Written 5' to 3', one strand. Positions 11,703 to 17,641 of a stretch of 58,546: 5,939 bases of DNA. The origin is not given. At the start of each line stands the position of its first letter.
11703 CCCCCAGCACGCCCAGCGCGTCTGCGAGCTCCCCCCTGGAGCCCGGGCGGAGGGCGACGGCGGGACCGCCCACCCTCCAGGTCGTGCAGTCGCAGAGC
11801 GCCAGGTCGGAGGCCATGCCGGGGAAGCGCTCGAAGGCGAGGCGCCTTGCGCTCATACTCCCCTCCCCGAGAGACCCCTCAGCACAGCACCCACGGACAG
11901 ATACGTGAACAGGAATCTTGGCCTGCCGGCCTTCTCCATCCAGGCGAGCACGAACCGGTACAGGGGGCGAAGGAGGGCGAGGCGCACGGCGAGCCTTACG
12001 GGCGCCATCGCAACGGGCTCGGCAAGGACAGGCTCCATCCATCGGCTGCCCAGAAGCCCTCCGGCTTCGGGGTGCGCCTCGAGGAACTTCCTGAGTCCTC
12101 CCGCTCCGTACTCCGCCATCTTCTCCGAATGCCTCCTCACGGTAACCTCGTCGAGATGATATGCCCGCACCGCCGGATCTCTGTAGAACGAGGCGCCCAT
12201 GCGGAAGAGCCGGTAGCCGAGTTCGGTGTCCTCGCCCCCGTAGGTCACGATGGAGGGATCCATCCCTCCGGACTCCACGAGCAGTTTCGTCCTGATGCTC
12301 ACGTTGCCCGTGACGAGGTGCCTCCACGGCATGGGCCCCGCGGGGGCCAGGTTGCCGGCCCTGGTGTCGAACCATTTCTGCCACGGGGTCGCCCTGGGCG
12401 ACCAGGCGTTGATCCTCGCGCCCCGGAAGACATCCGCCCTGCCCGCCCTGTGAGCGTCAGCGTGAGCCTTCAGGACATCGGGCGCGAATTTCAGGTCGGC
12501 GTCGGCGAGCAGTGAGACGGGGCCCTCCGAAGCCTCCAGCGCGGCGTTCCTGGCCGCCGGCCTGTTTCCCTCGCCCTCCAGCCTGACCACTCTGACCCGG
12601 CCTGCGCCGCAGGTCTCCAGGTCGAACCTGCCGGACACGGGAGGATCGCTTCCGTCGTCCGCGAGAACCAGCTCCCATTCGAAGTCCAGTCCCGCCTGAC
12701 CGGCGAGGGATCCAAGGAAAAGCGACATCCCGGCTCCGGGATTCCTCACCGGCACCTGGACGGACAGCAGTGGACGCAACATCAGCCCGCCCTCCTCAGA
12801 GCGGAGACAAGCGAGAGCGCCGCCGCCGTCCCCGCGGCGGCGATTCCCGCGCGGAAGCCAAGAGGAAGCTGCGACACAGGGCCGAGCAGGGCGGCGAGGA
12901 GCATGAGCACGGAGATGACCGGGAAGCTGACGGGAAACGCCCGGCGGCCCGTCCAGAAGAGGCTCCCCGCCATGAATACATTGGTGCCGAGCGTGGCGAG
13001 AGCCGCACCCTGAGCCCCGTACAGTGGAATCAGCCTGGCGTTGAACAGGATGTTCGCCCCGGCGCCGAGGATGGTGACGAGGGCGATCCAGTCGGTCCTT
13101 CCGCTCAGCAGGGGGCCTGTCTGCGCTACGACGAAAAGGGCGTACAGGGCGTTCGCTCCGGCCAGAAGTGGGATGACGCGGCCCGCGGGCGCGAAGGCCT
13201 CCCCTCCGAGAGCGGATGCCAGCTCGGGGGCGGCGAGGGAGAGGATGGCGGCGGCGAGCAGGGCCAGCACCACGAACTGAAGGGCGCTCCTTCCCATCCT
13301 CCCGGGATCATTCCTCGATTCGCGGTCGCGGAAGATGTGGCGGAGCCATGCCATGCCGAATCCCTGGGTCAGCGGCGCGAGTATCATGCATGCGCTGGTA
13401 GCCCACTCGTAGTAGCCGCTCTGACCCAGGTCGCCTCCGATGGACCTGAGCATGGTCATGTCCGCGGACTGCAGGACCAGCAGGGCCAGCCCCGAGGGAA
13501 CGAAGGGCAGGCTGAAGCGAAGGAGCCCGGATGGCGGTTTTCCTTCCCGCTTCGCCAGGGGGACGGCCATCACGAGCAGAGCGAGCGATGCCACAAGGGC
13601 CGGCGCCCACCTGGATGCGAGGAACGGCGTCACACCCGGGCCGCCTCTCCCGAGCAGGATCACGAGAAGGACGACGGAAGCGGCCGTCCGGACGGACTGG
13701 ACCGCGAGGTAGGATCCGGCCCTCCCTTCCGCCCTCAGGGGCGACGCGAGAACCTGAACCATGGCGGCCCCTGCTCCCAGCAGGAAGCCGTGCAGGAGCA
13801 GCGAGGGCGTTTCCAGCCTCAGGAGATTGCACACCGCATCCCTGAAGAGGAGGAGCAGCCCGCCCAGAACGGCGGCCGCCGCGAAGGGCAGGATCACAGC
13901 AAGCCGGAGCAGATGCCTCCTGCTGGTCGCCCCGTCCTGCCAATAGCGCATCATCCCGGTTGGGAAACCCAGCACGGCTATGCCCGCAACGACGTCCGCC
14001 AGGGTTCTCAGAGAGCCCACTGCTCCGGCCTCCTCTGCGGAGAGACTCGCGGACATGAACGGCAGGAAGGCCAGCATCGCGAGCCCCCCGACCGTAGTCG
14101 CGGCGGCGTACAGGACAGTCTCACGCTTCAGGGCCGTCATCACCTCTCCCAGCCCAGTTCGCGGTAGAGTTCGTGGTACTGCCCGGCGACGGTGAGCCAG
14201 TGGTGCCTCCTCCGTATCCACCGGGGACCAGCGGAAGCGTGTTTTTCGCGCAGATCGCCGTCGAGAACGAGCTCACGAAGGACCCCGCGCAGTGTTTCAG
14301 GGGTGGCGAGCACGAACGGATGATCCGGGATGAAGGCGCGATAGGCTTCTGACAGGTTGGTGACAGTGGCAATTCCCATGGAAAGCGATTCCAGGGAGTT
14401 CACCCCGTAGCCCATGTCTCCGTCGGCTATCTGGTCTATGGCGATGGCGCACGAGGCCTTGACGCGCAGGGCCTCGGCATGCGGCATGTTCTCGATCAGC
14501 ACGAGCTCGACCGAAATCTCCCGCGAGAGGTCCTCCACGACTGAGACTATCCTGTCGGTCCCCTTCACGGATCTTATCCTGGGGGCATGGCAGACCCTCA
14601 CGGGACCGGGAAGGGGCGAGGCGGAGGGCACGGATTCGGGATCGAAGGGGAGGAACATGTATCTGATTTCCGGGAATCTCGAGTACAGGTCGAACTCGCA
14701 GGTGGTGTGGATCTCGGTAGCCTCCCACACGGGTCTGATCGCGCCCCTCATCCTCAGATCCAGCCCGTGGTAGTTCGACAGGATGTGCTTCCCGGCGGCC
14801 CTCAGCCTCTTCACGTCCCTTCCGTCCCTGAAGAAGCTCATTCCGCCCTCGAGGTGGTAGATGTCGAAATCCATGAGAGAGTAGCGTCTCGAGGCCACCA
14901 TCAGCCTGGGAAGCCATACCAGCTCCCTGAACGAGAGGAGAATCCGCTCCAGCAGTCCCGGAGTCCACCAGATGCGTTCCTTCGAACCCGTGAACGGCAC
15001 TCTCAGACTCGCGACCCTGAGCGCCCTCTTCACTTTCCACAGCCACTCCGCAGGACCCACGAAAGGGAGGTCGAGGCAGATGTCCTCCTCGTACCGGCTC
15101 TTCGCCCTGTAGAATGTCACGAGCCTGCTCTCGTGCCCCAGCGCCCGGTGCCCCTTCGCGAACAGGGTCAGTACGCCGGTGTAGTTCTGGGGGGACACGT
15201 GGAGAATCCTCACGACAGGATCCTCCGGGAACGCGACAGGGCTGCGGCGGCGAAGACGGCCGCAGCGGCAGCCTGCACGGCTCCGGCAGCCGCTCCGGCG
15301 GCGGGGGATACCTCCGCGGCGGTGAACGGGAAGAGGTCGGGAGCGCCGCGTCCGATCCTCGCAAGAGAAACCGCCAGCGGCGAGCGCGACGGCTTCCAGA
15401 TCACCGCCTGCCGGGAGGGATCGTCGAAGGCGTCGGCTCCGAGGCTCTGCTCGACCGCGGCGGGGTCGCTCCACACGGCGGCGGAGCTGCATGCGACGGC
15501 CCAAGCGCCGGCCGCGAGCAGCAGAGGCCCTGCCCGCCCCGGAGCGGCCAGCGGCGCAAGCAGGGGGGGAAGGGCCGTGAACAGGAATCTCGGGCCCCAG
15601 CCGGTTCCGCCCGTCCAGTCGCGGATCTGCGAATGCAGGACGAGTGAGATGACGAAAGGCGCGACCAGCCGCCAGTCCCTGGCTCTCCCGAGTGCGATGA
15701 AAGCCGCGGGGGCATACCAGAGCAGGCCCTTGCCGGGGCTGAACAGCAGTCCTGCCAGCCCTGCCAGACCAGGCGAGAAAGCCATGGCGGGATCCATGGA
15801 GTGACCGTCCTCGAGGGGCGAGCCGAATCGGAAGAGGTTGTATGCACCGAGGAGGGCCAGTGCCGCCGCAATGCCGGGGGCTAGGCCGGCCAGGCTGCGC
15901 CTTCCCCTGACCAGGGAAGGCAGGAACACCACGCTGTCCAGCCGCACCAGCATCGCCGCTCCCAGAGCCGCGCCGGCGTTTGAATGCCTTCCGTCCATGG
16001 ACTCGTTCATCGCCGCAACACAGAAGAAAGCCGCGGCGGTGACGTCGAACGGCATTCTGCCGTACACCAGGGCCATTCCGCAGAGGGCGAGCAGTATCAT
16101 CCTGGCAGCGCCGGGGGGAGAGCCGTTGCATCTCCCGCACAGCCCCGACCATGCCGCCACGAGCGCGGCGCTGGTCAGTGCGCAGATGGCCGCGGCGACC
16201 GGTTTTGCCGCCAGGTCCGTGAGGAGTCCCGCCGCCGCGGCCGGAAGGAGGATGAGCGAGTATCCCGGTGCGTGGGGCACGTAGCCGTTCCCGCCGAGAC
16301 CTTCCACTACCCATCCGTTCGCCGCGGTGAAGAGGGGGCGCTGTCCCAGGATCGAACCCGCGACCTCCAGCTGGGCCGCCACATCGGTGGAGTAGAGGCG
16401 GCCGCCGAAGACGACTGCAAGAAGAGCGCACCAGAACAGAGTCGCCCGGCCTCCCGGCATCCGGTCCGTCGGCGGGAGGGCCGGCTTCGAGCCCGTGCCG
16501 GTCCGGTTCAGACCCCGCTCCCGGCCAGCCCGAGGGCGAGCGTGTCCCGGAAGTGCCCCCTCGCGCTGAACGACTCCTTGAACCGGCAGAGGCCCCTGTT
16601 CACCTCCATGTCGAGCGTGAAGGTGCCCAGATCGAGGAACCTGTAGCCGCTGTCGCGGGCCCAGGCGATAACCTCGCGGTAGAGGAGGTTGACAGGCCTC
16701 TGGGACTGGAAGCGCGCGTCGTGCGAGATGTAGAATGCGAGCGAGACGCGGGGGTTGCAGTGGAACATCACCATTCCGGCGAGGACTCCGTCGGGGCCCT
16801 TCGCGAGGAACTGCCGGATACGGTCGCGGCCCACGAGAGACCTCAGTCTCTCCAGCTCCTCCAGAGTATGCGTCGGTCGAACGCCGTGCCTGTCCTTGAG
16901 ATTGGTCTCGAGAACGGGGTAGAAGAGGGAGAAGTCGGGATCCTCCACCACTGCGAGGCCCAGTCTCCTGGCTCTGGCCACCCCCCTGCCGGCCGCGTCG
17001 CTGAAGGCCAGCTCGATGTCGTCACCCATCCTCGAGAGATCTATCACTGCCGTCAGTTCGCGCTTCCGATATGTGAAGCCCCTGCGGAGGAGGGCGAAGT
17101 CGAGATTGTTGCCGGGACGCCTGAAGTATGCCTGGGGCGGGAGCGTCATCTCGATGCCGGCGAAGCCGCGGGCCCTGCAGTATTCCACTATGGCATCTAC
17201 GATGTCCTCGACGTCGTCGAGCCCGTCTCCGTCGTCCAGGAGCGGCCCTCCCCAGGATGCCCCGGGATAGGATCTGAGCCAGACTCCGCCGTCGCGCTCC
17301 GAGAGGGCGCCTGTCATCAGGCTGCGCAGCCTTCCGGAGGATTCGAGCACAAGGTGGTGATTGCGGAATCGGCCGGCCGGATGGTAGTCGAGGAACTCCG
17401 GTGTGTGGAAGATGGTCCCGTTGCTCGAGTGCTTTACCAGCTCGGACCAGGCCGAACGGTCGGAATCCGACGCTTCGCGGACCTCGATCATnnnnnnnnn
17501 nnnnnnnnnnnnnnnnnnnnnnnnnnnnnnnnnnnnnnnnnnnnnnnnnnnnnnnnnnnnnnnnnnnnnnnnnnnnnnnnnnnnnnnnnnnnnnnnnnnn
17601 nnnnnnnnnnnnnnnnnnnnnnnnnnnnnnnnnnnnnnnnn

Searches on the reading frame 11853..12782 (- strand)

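Call 23: search_protein_families(library=pfam, proteins=[window:11853-12782:-], max_evalue=0.00001)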
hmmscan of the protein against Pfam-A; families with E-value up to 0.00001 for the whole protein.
window:11853-12782:- (309 aa): 1 family
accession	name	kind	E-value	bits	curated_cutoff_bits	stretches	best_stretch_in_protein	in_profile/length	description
PF00535.33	Glycos_transf_2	-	1.1e-11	45.5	23.3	1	7-126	1-118/168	Glycosyl transferase family 2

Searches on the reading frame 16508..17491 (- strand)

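Call 24: search_protein_families(library=pfam, proteins=[window:16508-17491:-], max_evalue=0.00001)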
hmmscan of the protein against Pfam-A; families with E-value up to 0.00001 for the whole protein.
window:16508-17491:- (327 aa): 1 family
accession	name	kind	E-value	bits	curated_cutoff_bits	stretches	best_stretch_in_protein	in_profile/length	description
PF13480.13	Acetyltransf_6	-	8.5e-09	36.1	22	1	174-290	14-136/143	Acetyltransferase (GNAT) domain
